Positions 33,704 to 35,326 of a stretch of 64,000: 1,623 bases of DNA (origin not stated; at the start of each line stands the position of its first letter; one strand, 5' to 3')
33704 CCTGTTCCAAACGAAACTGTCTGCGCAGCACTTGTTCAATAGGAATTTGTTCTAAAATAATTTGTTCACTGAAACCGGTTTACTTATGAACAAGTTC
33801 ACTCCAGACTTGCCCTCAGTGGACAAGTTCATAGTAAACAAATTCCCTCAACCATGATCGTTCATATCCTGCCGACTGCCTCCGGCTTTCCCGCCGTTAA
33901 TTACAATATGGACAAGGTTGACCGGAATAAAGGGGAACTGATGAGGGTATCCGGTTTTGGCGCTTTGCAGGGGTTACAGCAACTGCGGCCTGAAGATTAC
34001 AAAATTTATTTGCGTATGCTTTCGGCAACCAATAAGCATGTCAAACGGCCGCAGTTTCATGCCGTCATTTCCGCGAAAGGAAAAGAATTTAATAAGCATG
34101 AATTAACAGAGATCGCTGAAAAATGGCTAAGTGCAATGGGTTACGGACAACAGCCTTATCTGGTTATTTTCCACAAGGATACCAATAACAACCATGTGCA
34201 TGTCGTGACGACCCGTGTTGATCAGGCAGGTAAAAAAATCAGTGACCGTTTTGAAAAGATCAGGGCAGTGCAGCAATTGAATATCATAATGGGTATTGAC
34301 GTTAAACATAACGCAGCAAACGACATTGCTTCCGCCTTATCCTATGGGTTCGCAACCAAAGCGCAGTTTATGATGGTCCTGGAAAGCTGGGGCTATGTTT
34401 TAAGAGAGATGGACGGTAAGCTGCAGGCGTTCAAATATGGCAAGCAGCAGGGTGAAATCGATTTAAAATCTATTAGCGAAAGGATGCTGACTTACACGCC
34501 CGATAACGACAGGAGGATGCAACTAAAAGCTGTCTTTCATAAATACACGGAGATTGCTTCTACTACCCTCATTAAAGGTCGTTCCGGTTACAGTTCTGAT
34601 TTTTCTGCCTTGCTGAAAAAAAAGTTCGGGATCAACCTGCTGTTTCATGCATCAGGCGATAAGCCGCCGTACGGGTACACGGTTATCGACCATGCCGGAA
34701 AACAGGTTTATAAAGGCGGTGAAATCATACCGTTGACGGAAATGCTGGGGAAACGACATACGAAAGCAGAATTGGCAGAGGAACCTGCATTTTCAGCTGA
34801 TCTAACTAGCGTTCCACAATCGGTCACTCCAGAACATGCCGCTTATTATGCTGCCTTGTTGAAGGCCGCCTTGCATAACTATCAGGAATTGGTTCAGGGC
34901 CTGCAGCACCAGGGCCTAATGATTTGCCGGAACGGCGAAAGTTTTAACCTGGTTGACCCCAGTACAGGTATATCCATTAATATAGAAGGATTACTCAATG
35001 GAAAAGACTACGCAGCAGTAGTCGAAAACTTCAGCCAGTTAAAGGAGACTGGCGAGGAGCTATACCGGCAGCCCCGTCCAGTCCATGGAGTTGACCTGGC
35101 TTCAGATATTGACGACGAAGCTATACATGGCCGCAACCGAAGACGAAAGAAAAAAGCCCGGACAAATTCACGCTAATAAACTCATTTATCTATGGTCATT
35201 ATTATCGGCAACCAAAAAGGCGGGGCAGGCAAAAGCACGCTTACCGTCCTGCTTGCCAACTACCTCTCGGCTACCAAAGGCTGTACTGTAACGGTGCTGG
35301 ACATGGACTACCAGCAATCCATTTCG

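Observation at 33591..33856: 255-bp array of 17 in-phase 15-bp palindromic units (wGTTC-N5-GAACw) between the RHH MobC-like gene and the relaxase gene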

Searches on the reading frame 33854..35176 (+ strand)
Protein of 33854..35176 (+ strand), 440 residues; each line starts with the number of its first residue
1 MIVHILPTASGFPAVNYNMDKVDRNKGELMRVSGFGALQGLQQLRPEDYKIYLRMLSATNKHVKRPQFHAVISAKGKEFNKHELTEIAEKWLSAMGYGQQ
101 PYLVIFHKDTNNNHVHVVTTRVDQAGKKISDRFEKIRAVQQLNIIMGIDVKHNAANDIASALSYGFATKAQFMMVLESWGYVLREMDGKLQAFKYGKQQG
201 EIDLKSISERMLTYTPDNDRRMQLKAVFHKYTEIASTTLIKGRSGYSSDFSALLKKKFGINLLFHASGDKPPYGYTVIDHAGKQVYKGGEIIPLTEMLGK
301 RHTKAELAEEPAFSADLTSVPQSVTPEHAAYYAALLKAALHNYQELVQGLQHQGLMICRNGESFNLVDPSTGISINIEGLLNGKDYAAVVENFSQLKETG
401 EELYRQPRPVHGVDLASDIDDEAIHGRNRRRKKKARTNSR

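Call 6: search_protein_families(library=pfam, proteins=[window:33854-35176:+], max_evalue=0.01)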
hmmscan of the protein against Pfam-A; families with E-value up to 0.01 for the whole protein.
window:33854-35176:+ (440 aa): 1 family
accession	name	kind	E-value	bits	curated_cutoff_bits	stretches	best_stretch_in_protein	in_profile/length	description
PF03432.20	Relaxase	-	1e-19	71.5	24.6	1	39-141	16-121/132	MobA/VirD2-like, nuclease domain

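Call 7: search_protein_families(library=ncbifam, proteins=[window:33854-35176:+], max_evalue=0.01)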
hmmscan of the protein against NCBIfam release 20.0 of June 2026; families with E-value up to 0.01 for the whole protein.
window:33854-35176:+ (440 aa): 4 families
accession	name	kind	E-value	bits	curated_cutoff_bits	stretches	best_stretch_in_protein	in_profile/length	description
NF041325.1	Bacteroid_MobB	subfamily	7.6e-30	104.2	400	2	1-140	1-140/420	conjugal transfer protein MobB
NF041893.1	TraI_MobP_relax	equivalog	4.7e-12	45.6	250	1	50-140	55-145/502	TraI/MobA(P) family conjugative relaxase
NF041450.1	MobP1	subfamily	5.8e-07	29.1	200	1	76-152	128-207/321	MobP1 family relaxase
NF010437.0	PRK13863.1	equivalog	0.0023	17.5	623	1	88-136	107-158/446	T-DNA border endonuclease VirD2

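Call 12: find_homologous_proteins(query=window:33854-35176:+, max_evalue=1e-10)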
Query window:33854-35176:+ (440 aa): 1183 proteins with E <= 1e-10 among 6192 candidates; the best 120 are listed.
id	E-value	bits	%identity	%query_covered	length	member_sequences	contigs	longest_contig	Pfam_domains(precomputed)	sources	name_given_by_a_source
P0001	3.8e-294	993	100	100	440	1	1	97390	PF03432.21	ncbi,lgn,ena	-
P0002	1.5e-274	929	94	100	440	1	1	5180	PF03432.21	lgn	-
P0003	4.3e-218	742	75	100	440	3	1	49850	PF03432.21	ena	-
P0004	4.4e-218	742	75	100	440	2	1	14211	PF03432.21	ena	-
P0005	1.1e-207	708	72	100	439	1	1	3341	PF03432.21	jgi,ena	-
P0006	2.1e-182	625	64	100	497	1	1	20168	PF03432.21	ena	-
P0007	2.1e-180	618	63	100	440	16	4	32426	PF03432.21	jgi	jgi:hypothetical protein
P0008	1.4e-179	616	63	100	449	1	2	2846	PF03432.21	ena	-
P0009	6.4e-177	607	63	100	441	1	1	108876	PF03432.21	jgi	jgi:hypothetical protein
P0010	2.9e-176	605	62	100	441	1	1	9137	PF03432.21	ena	-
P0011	3.8e-176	604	64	100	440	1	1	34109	PF03432.21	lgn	-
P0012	7.1e-175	600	62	100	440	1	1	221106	PF03432.21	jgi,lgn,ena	-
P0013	4.6e-173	594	60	100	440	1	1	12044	PF03432.21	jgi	-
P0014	1.2e-172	593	62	100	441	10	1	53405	PF03432.21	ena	-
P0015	1.7e-172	592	62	100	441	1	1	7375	PF03432.21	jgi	jgi:hypothetical protein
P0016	2.0e-172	592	62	100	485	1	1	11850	PF03432.21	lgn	-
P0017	6.8e-172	590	62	100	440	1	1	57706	PF03432.21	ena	-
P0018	9.8e-171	587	59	100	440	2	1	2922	PF03432.21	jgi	-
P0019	2.4e-170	585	65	93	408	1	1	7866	PF03432.21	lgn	-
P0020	8.2e-169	580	61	100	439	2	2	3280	PF03432.21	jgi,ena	-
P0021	8.7e-167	574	59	100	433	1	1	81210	PF03432.21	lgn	-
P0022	1.7e-166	573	60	100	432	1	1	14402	PF03432.21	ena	-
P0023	5.7e-165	568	60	99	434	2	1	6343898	PF03432.21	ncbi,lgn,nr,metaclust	ncbi:Relaxase/mobilization nuclease domain protein [Mucilaginibacter gotjawali]|nr:Relaxase/mobiliza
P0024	6.7e-164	564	59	100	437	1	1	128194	PF03432.21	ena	-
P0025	2.9e-163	562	57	98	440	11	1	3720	PF03432.21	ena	-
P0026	3.9e-163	561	62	95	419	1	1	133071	PF03432.21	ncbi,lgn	-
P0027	1.1e-162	560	58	100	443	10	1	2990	PF03432.21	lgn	-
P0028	1.2e-162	560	59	100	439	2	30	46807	PF03432.21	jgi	jgi:hypothetical protein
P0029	2.7e-161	555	58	100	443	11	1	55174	PF03432.21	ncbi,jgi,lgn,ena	-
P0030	3.4e-161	555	63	93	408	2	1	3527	PF03432.21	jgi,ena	-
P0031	3.6e-161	555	57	100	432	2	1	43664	PF03432.21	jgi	jgi:hypothetical protein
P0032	8.3e-161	554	58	100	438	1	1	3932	PF03432.21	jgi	jgi:hypothetical protein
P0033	1.1e-160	553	57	100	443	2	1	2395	PF03432.21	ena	-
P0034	1.9e-160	553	59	100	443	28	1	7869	PF03432.21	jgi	jgi:hypothetical protein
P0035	2.6e-160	552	57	97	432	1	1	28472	PF03432.21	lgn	-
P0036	5.3e-160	551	58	100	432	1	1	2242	PF03432.21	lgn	-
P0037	9.9e-160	550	56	100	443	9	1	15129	PF03432.21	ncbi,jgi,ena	jgi:hypothetical protein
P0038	1.3e-159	550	59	100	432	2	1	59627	PF03432.21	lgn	-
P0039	5.8e-159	548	58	100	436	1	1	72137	PF03432.21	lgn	-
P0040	6.1e-159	548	58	100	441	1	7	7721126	PF03432.21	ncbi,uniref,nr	ncbi:relaxase/mobilization nuclease domain-containing protein [Mucilaginibacter rubeus]|uniref:Relax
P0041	1.5e-158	546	58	100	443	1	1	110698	PF03432.21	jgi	jgi:hypothetical protein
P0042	4.3e-158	545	57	100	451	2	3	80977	PF03432.21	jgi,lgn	jgi:hypothetical protein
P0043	2.4e-157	542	57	100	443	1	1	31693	PF03432.21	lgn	-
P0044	3.0e-157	542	58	100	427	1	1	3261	PF03432.21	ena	-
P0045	5.0e-157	541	57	100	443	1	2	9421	PF03432.21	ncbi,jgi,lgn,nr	ncbi:MAG TPA: relaxase/mobilization nuclease domain-containing protein [Mucilaginibacter sp.]|jgi:hy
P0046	2.1e-155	536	57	100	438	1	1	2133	PF03432.21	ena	-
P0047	2.9e-155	536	58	100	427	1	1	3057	PF03432.21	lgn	-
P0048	3.5e-155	535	57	100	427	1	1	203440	PF03432.21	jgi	jgi:hypothetical protein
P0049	8.7e-155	534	56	100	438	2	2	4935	PF03432.21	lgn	-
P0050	1.2e-154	534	58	100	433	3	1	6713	PF03432.21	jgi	jgi:hypothetical protein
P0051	1.6e-154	533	57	100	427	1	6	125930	PF03432.21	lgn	-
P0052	2.5e-154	532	56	100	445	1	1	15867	PF03432.21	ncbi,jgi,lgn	-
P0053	3.8e-154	532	56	99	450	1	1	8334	PF03432.21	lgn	-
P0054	5.7e-154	531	56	98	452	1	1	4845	PF03432.21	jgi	jgi:hypothetical protein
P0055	6.0e-154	531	57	100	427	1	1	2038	PF03432.21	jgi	jgi:hypothetical protein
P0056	9.9e-154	531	64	88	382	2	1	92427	PF03432.21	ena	-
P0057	1.6e-153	530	57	100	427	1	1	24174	PF03432.21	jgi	jgi:hypothetical protein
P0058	3.0e-153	529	56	94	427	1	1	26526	PF03432.21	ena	-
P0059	3.6e-153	529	56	100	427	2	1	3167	PF03432.21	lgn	-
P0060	3.7e-153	529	56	100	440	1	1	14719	PF03432.21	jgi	-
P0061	4.0e-153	529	57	97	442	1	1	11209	PF03432.21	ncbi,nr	ncbi:MAG: relaxase/mobilization nuclease domain-containing protein [Bacteroidetes bacterium]|nr:rela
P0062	4.2e-153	528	58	100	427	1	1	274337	PF03432.21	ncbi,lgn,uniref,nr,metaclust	ncbi:Relaxase/Mobilisation nuclease domain-containing protein [Mucilaginibacter pineti]|uniref:Relax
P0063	5.1e-153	528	57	100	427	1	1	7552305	PF03432.21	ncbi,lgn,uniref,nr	ncbi:relaxase/mobilization nuclease domain-containing protein [Mucilaginibacter sabulilitoris]|unire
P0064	7.3e-153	528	57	100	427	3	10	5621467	PF03432.21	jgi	jgi:hypothetical protein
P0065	1.7e-152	526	57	100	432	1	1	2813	PF03432.21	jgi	jgi:hypothetical protein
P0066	6.2e-152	525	55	100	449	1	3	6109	PF03432.21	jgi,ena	-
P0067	1.2e-150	520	56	100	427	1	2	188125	PF03432.21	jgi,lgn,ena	-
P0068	2.6e-150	519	55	100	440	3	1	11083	PF03432.21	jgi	-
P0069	3.4e-150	519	58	93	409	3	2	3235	PF03432.21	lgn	-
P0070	8.0e-150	518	55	100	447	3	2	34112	PF03432.21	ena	-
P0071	2.0e-149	516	56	100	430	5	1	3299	PF03432.21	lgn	-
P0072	3.4e-149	516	55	100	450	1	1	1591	PF03432.21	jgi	jgi:hypothetical protein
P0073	1.7e-148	513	54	100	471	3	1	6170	PF03432.21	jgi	-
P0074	6.2e-148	511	54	100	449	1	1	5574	PF03432.21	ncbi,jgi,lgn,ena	jgi:hypothetical protein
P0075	7.0e-148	511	55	100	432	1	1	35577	PF03432.21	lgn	-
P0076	8.8e-148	511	54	98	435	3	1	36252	PF03432.21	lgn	-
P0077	1.0e-147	511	54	100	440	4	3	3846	PF03432.21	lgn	-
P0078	4.3e-147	509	55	100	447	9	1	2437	PF03432.21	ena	-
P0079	4.8e-147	508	52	100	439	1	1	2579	PF03432.21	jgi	jgi:hypothetical protein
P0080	5.5e-147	508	54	100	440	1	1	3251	PF03432.21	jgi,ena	-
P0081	1.1e-146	507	55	100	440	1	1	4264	PF03432.21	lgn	-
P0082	1.6e-146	507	57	100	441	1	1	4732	PF03432.21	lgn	-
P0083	1.7e-146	507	57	93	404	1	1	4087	PF03432.21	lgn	-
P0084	1.8e-146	507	54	100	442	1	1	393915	PF03432.21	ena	-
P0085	2.3e-146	506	55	100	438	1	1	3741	PF03432.21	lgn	-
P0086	5.3e-146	505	53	100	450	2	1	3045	PF03432.21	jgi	jgi:Relaxase/Mobilisation nuclease domain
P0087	1.5e-145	504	55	97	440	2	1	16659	PF03432.21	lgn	-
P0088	7.5e-145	501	55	100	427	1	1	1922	PF03432.21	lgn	-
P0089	4.7e-144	499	53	100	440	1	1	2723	PF03432.21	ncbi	ncbi:MAG TPA: relaxase/mobilization nuclease domain-containing protein [Mucilaginibacter sp.]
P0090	1.5e-143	497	53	100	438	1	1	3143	PF03432.21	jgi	-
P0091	1.6e-143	497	54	100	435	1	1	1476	PF03432.21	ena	-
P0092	2.0e-143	497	52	100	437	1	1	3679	PF03432.21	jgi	-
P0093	3.3e-143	496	55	100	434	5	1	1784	PF03432.21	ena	-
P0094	6.7e-143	495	54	97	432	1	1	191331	PF03432.21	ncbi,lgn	-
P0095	7.3e-143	495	54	100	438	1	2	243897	PF03432.21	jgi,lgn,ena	-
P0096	1.3e-142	494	54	100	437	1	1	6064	PF03432.21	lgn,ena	-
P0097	1.3e-141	491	54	100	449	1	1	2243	PF03432.21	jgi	-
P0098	3.8e-141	489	54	100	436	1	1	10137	PF03432.21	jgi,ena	-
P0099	4.4e-141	489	53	100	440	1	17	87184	PF03432.21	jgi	jgi:hypothetical protein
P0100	5.1e-141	489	54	97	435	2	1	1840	PF03432.21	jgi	jgi:hypothetical protein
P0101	6.8e-141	488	53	100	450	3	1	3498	PF03432.21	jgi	-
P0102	6.9e-141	488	53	100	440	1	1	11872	PF03432.21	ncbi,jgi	ncbi:MAG TPA: relaxase/mobilization nuclease domain-containing protein [Mucilaginibacter sp.]|jgi:hy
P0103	7.5e-141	488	53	100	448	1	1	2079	PF03432.21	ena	-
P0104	1.5e-140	487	55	93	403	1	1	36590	PF03432.21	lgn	-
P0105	1.7e-140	487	53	100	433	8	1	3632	PF03432.21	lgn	-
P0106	3.1e-140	486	54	97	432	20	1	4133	PF03432.21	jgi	-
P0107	8.9e-140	485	52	100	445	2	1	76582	PF03432.21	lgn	-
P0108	9.0e-140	485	52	97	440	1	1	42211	PF03432.21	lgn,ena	-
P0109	9.3e-140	484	52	100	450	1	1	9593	PF03432.21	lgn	-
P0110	1.0e-139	484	53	100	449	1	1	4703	PF03432.21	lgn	-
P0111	1.3e-139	484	53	100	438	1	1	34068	PF03432.21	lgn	-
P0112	1.4e-139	484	53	100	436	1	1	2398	PF03432.21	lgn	-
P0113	1.8e-139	484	52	100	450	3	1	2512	PF03432.21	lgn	-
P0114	4.2e-139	482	53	100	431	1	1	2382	PF03432.21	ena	-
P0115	4.5e-139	482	54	97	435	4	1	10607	PF03432.21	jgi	jgi:hypothetical protein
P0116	1.4e-138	481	53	97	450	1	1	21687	PF03432.21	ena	-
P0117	1.6e-138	480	52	100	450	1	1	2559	PF03432.21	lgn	-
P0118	1.7e-138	480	52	100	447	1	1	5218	PF03432.21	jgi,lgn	jgi:hypothetical protein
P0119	1.7e-138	480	51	100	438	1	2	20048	PF03432.21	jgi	jgi:hypothetical protein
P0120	3.6e-138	479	53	97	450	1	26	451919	PF03432.21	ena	-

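Call 14: find_related_loci(query=A1, collection=genome_contigs, flank=4000)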
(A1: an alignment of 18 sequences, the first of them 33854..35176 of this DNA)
Query A1 (440 aa) in genome_contigs; peptide patterns used: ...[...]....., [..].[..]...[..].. (x = any residue, [..] = any of these).
404 stretches matched a pattern; 358 encode a relative of the query (tblastn E <= 1e-3); the best 80 are kept; 80 distinct loci.
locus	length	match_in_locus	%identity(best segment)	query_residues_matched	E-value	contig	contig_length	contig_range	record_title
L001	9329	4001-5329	61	1-440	1e-171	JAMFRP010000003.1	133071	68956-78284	MAG: Bacteroidetes bacterium isolate NGEE_A_bin6 k127_23210, whole genome shotgun sequence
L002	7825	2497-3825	57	1-440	1e-166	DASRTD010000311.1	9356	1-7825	MAG TPA_asm: Mucilaginibacter sp. isolate SMAG_U6618 k141_5153427, whole genome shotgun sequence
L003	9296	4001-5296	58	1-440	8e-163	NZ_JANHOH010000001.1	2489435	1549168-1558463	Mucilaginibacter aquariorum strain JC4 contig1, whole genome shotgun sequence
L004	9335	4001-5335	56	1-440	9e-157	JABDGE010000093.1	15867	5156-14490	MAG: Bacteroidetes bacterium isolate BWOrgControl_Nextera16_MAG5 3300021002.a:Ga0206808_1147, whole genome shotgun seque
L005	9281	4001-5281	58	1-440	2e-155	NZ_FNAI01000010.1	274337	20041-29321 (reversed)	Mucilaginibacter pineti strain 47C3B, whole genome shotgun sequence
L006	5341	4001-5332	53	1-440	9e-153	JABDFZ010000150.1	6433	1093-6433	MAG: Bacteroidetes bacterium isolate BWOrgHeat_Nextera20_MAG2 3300020996.a:Ga0206904_1355, whole genome shotgun sequence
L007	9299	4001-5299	54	1-440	7e-150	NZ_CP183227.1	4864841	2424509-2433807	Mucilaginibacter sp. E4BP6 chromosome, complete genome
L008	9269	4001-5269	54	1-426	2e-148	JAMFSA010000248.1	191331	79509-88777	MAG: Mucilaginibacter xinganensis isolate NGEE_A_bin37 k127_1931694, whole genome shotgun sequence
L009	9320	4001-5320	53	1-440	3e-146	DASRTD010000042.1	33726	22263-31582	MAG TPA_asm: Mucilaginibacter sp. isolate SMAG_U6618 k141_3997954, whole genome shotgun sequence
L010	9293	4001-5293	49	1-440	1e-143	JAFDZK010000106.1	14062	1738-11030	MAG: Bacteroidetes bacterium isolate SZAS-82 LIN-413__106__length-14062, whole genome shotgun sequence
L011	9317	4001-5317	51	1-426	5e-141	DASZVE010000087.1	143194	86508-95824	MAG TPA_asm: Mucilaginibacter sp. isolate SMAG_U6123 k141_738979, whole genome shotgun sequence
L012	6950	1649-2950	52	1-425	9e-139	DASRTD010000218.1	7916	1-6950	MAG TPA_asm: Mucilaginibacter sp. isolate SMAG_U6618 k141_5607821, whole genome shotgun sequence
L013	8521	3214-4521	50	1-426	2e-137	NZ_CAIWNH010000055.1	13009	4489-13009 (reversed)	MAG: uncultured Mucilaginibacter sp. isolate YR_bin-2518, whole genome shotgun sequence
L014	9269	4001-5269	54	1-426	5e-136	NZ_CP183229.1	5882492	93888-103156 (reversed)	Mucilaginibacter sp. X4EP1 chromosome, complete genome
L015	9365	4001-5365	50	1-440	6e-134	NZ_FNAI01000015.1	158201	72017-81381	Mucilaginibacter pineti strain 47C3B, whole genome shotgun sequence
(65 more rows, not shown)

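Call 23: find_encoding_contigs(protein=P0002, flank=4000, max_places=2)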
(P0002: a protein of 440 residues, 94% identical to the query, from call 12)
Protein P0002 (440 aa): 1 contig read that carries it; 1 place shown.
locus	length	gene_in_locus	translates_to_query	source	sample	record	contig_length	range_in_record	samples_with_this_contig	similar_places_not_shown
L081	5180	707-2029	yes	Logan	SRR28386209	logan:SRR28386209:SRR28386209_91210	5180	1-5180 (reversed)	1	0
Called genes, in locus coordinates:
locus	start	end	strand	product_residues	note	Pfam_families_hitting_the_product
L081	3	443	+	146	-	?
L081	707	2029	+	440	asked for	PF03432:Relaxase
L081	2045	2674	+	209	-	PF01656:CbiA, PF09140:MipZ, PF10609:ParA (weak), PF13614:AAA_31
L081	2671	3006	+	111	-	-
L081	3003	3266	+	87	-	-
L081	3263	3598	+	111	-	-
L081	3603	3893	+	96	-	PF13572:DUF4134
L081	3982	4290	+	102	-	PF13572:DUF4134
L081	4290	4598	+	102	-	-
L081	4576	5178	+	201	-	?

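Call 24: find_encoding_contigs(protein=P0003, flank=4000, max_places=2)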
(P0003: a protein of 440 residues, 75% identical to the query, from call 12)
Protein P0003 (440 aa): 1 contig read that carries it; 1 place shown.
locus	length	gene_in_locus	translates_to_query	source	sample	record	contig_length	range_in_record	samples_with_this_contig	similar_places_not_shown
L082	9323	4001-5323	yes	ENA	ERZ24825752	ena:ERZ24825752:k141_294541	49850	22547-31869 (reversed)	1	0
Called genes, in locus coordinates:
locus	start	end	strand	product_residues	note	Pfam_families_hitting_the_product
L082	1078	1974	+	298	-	PF09357:RteC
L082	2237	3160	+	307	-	PF01807:Zn_ribbon_DnaG (faint)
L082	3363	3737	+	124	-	PF21983:NikA-like, PF05713:MobC (weak)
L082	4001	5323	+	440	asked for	PF03432:Relaxase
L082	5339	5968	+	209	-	PF01656:CbiA, PF09140:MipZ, PF10609:ParA (weak), PF13614:AAA_31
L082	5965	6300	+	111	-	-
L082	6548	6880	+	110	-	-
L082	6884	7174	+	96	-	PF13572:DUF4134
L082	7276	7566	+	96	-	PF13572:DUF4134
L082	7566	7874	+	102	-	-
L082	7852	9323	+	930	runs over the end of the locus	PF01935:DUF87 (faint), PF19044:P-loop_TraG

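Call 25: find_encoding_contigs(protein=P0004, flank=4000, max_places=2)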
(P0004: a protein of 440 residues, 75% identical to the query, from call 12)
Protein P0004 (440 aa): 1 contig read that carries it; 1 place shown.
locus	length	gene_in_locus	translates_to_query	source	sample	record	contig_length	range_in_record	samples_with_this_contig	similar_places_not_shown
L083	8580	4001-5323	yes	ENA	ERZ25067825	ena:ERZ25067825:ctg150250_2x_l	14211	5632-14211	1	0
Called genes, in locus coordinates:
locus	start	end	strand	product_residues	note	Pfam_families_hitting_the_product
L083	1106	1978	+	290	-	PF09357:RteC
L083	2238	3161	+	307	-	PF01807:Zn_ribbon_DnaG (weak), PF13155:Toprim_2 (faint)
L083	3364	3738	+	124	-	PF21983:NikA-like, PF05713:MobC (weak)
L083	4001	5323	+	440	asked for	PF03432:Relaxase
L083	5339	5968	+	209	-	PF01656:CbiA, PF09140:MipZ, PF10609:ParA (weak), PF13614:AAA_31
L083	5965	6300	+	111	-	-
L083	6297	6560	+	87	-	-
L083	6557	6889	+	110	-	-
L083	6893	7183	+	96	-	PF13572:DUF4134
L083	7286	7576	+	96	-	PF13572:DUF4134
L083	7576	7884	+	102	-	-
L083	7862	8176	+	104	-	-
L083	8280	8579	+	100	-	?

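Call 26: find_encoding_contigs(protein=P0005, flank=4000, max_places=2)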
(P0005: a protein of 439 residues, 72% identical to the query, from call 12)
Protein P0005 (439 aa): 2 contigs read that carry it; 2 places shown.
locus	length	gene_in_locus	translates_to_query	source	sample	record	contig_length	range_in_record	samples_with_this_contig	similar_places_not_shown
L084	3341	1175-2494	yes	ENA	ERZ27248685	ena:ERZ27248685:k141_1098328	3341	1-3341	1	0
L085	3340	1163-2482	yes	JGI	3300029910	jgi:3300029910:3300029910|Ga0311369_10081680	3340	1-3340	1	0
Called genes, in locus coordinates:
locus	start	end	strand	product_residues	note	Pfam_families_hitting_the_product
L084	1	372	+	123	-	?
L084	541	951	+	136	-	PF21983:NikA-like, PF05713:MobC (weak)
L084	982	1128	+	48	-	-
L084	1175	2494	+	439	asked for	PF03432:Relaxase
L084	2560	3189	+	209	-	PF01656:CbiA, PF09140:MipZ, PF10609:ParA (weak), PF13614:AAA_31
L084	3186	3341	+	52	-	?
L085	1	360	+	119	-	?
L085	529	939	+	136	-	PF21983:NikA-like, PF05713:MobC (weak)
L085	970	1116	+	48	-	-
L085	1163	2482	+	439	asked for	PF03432:Relaxase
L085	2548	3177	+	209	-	PF01656:CbiA, PF09140:MipZ, PF10609:ParA (weak), PF13614:AAA_31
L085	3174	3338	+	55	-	?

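Call 36: find_encoding_contigs(protein=P0001, flank=10000, max_places=1)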
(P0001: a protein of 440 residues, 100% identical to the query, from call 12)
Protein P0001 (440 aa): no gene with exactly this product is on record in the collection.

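Call 75: find_related_loci(query=A1, collection=metagenome_contigs, flank=3000)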
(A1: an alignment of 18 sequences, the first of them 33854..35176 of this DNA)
Query A1 (440 aa) in metagenome_contigs; peptide patterns used: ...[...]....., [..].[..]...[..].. (x = any residue, [..] = any of these).
600 stretches matched a pattern (row limit reached: there are more); 536 encode a relative of the query (tblastn E <= 1e-3); the best 80 are kept; 80 distinct loci.
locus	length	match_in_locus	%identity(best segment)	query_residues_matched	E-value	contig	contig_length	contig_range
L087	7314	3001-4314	68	1-440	0e+0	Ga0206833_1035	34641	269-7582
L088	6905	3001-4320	60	1-440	0e+0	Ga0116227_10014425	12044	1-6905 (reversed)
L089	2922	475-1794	59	1-440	0e+0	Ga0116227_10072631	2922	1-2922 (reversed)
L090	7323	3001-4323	63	1-440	2e-176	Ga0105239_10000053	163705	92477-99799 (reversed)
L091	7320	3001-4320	62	1-440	1e-175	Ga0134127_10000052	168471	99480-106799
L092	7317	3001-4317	63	1-440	8e-175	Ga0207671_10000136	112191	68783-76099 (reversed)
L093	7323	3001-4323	62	1-440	3e-174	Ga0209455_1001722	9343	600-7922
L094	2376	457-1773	61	1-440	0e+0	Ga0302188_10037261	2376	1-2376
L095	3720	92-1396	58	1-433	6e-180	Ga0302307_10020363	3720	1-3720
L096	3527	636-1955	62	1-440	2e-180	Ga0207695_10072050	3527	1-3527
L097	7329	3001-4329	58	1-440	8e-172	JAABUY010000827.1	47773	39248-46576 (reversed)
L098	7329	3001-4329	58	1-440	1e-171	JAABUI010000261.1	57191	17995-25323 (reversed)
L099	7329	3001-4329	58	1-440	7e-171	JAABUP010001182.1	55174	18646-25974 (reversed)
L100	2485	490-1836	54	1-440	3e-171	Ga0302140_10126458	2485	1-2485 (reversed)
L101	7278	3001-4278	58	1-440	2e-159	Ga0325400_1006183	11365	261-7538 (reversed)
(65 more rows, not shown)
